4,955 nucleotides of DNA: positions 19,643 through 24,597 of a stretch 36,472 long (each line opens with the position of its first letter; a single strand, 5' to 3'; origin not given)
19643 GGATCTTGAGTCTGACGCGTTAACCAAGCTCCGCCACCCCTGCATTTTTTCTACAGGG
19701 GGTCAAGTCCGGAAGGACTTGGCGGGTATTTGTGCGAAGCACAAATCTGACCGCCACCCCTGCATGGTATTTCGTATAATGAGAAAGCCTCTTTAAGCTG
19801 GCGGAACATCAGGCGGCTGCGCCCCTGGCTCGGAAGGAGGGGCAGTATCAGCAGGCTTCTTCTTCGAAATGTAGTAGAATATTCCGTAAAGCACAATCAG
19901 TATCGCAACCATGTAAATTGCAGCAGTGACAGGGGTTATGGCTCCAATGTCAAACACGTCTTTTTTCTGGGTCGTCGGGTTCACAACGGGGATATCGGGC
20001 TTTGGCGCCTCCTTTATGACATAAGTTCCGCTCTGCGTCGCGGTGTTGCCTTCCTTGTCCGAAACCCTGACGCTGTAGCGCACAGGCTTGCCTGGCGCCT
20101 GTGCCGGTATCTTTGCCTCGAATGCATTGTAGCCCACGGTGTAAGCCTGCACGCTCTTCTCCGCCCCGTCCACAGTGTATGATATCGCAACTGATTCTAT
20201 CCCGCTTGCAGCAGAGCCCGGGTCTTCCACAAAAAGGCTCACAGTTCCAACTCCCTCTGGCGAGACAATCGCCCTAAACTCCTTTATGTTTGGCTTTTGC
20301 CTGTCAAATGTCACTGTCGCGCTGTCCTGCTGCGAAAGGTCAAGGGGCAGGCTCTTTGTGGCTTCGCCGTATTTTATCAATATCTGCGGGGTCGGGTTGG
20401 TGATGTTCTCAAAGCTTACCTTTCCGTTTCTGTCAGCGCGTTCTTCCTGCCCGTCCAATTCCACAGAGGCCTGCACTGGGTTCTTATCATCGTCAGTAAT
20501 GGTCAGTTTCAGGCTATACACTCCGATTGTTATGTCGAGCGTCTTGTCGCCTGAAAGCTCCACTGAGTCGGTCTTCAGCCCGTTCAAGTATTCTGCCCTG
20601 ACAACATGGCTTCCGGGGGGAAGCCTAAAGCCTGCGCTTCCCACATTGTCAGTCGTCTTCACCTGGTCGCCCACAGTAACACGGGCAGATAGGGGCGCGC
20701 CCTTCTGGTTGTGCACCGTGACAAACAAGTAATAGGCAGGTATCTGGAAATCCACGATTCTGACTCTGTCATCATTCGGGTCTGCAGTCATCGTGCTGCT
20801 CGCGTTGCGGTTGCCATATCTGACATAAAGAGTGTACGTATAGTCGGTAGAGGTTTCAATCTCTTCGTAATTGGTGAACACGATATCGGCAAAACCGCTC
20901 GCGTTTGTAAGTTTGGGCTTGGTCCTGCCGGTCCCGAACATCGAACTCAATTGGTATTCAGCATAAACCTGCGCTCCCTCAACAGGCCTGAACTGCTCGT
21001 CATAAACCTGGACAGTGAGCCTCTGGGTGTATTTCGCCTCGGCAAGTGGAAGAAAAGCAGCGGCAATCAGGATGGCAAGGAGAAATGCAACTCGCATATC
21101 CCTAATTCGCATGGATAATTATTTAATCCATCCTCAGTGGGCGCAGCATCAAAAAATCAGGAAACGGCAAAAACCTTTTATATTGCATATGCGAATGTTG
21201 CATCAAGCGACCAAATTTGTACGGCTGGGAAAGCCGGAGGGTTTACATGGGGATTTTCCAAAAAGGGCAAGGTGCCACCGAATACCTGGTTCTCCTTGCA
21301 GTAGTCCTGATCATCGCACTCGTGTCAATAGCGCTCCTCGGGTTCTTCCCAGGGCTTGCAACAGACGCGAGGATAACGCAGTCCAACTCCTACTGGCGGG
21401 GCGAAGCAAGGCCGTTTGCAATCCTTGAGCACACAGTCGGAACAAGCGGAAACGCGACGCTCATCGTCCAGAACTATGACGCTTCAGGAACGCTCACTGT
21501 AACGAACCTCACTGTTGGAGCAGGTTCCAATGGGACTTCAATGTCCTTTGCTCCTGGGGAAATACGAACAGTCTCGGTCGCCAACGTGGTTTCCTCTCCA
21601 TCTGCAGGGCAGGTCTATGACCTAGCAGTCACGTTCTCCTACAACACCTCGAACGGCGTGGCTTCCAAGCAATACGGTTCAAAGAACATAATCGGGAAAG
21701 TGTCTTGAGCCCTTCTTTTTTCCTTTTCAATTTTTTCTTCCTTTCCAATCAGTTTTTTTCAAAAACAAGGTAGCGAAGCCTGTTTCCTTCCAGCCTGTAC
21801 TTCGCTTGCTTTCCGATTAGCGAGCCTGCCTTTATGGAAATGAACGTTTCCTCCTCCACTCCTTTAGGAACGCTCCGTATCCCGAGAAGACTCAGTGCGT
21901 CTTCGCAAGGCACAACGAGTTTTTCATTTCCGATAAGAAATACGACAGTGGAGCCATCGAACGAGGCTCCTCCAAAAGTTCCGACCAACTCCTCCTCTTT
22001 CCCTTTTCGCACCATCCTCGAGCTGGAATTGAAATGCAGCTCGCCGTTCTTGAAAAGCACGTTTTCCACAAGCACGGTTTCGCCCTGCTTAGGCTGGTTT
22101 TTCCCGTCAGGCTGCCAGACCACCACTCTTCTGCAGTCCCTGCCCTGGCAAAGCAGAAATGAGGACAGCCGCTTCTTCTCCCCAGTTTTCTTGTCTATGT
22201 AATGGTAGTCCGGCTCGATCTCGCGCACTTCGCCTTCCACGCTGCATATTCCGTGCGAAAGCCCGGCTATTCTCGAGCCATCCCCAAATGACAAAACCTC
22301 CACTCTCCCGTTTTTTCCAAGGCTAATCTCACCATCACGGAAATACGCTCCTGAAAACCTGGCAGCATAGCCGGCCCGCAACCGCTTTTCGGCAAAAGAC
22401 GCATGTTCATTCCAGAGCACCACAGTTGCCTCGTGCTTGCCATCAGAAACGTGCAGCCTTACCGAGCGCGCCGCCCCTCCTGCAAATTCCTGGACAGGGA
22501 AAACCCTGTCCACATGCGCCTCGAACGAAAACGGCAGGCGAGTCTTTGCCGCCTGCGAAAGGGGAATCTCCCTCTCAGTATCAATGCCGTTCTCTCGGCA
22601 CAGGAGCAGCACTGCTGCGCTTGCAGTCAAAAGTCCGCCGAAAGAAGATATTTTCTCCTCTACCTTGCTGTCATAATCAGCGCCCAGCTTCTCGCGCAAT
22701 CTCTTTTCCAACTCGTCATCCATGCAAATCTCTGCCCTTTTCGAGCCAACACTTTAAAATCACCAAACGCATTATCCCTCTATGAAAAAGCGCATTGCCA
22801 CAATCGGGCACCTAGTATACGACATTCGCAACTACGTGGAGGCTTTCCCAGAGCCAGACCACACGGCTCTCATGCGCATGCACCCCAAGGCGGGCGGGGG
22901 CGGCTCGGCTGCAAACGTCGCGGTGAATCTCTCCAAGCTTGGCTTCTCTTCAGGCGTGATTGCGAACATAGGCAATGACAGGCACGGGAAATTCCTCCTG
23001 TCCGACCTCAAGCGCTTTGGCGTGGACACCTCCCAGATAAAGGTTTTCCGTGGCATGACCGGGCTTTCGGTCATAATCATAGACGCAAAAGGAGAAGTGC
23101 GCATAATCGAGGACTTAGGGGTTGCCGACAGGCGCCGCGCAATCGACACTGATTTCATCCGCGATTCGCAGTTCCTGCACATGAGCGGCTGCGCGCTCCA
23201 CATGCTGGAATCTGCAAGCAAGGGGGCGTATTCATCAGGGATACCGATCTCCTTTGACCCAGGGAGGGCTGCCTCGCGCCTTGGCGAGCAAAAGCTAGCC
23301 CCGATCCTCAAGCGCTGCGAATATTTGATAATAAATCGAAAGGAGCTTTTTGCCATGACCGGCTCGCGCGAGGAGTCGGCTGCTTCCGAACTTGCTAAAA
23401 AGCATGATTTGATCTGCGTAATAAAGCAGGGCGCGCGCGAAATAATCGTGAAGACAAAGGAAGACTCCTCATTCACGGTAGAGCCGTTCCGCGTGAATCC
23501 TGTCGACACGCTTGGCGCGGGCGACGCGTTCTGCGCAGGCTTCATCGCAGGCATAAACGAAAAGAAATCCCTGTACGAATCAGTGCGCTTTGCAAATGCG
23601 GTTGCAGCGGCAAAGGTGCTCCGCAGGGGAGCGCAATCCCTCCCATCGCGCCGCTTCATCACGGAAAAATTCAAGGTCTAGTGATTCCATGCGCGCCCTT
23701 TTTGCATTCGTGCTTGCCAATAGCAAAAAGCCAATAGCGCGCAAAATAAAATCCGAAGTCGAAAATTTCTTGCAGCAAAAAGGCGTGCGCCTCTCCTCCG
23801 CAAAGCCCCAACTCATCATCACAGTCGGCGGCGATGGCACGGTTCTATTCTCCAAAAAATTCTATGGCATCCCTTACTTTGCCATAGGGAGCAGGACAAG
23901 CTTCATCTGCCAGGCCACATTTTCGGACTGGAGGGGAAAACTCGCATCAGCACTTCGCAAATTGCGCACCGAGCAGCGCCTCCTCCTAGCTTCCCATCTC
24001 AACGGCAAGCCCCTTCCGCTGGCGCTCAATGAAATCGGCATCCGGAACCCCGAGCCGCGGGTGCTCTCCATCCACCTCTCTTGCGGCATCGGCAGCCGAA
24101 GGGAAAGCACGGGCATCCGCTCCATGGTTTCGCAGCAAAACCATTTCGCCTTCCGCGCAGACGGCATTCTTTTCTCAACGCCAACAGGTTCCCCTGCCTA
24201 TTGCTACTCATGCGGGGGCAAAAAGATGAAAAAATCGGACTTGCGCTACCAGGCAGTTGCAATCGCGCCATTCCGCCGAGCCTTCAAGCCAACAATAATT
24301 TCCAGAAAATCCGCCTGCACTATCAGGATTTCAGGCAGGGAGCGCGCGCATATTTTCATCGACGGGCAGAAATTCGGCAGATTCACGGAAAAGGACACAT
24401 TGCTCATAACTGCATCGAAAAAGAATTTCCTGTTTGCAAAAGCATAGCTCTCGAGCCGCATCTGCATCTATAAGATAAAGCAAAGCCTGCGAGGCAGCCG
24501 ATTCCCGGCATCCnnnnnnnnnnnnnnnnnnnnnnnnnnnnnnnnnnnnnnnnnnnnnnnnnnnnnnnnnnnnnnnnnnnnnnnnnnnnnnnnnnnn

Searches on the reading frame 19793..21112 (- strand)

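Call 19: search_protein_families(library=pfam, proteins=[window:19793-21112:-], max_evalue=0.01)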
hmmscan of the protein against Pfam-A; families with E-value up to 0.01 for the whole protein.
window:19793-21112:- (439 aa): 2 families
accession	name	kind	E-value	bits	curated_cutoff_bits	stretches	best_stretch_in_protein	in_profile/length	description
PF13620.12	CarboxypepD_reg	-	1.7e-07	31.9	32.3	1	131-196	4-79/82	Carboxypeptidase regulatory-like domain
PF02369.22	Big_1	-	0.0019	18.7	34.9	0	24-83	13-70/93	Bacterial Ig-like domain (group 1)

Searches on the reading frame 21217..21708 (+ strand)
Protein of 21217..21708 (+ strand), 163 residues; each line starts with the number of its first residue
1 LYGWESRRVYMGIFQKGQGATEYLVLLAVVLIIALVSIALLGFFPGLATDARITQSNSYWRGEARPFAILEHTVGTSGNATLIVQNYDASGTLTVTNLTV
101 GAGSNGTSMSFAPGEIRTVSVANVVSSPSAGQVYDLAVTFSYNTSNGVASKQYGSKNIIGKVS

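Call 19: search_protein_families(library=pfam, proteins=[window:21217-21708:+], max_evalue=0.01)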
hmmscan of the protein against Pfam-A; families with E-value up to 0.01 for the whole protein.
window:21217-21708:+ (163 aa): 1 family
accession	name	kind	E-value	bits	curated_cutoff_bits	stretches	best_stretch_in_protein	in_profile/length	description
PF04021.17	Class_IIIsignal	-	0.00049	20.4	23.7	1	16-38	2-24/27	Class III signal peptide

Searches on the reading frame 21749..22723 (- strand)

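Call 19: search_protein_families(library=pfam, proteins=[window:21749-22723:-], max_evalue=0.01)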
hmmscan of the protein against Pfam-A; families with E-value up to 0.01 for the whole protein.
window:21749-22723:- (324 aa): 1 family
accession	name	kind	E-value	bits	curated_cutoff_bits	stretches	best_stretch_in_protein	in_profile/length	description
PF01336.31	tRNA_anti-codon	-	0.0078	16.6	27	0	88-130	18-60/75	OB-fold nucleic acid binding domain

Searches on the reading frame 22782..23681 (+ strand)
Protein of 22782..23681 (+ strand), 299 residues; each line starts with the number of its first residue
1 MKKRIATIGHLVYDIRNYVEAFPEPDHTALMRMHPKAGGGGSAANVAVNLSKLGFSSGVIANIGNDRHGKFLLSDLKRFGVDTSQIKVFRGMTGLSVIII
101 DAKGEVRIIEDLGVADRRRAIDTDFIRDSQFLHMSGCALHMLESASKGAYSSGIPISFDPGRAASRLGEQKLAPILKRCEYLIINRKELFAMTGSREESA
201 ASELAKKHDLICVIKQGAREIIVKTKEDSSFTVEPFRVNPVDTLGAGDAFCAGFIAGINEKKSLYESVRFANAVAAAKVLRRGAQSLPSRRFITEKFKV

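Call 19: search_protein_families(library=pfam, proteins=[window:22782-23681:+], max_evalue=0.01)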
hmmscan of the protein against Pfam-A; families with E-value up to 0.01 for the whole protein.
window:22782-23681:+ (299 aa): 2 families
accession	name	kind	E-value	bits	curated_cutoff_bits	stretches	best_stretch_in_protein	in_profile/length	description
PF00294.29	PfkB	-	1.2e-50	173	25.8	1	3-287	2-299/302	pfkB family carbohydrate kinase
PF25270.1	Khk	-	0.0022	17.7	35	0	192-284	257-351/365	Prokaryotic ketohexokinase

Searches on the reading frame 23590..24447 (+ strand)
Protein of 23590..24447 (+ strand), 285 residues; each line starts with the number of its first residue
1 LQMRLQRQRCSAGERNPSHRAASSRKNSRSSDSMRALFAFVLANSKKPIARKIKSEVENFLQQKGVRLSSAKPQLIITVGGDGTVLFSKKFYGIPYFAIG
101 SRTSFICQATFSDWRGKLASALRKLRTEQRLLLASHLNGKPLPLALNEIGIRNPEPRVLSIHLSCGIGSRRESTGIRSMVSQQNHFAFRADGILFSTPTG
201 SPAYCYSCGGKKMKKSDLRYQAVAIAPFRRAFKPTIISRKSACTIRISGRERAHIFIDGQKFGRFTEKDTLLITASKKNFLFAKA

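Call 19: search_protein_families(library=pfam, proteins=[window:23590-24447:+], max_evalue=0.01)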
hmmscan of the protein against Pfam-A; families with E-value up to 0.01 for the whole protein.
window:23590-24447:+ (285 aa): 2 families
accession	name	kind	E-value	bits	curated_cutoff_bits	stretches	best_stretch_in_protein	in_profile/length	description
PF20143.4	NAD_kinase_C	-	1.6e-15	57.4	23.7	1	180-284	21-125/126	ATP-NAD kinase C-terminal domain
PF01513.26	NAD_kinase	-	0.0013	19.5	25.5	1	48-87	48-87/130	ATP-NAD kinase N-terminal domain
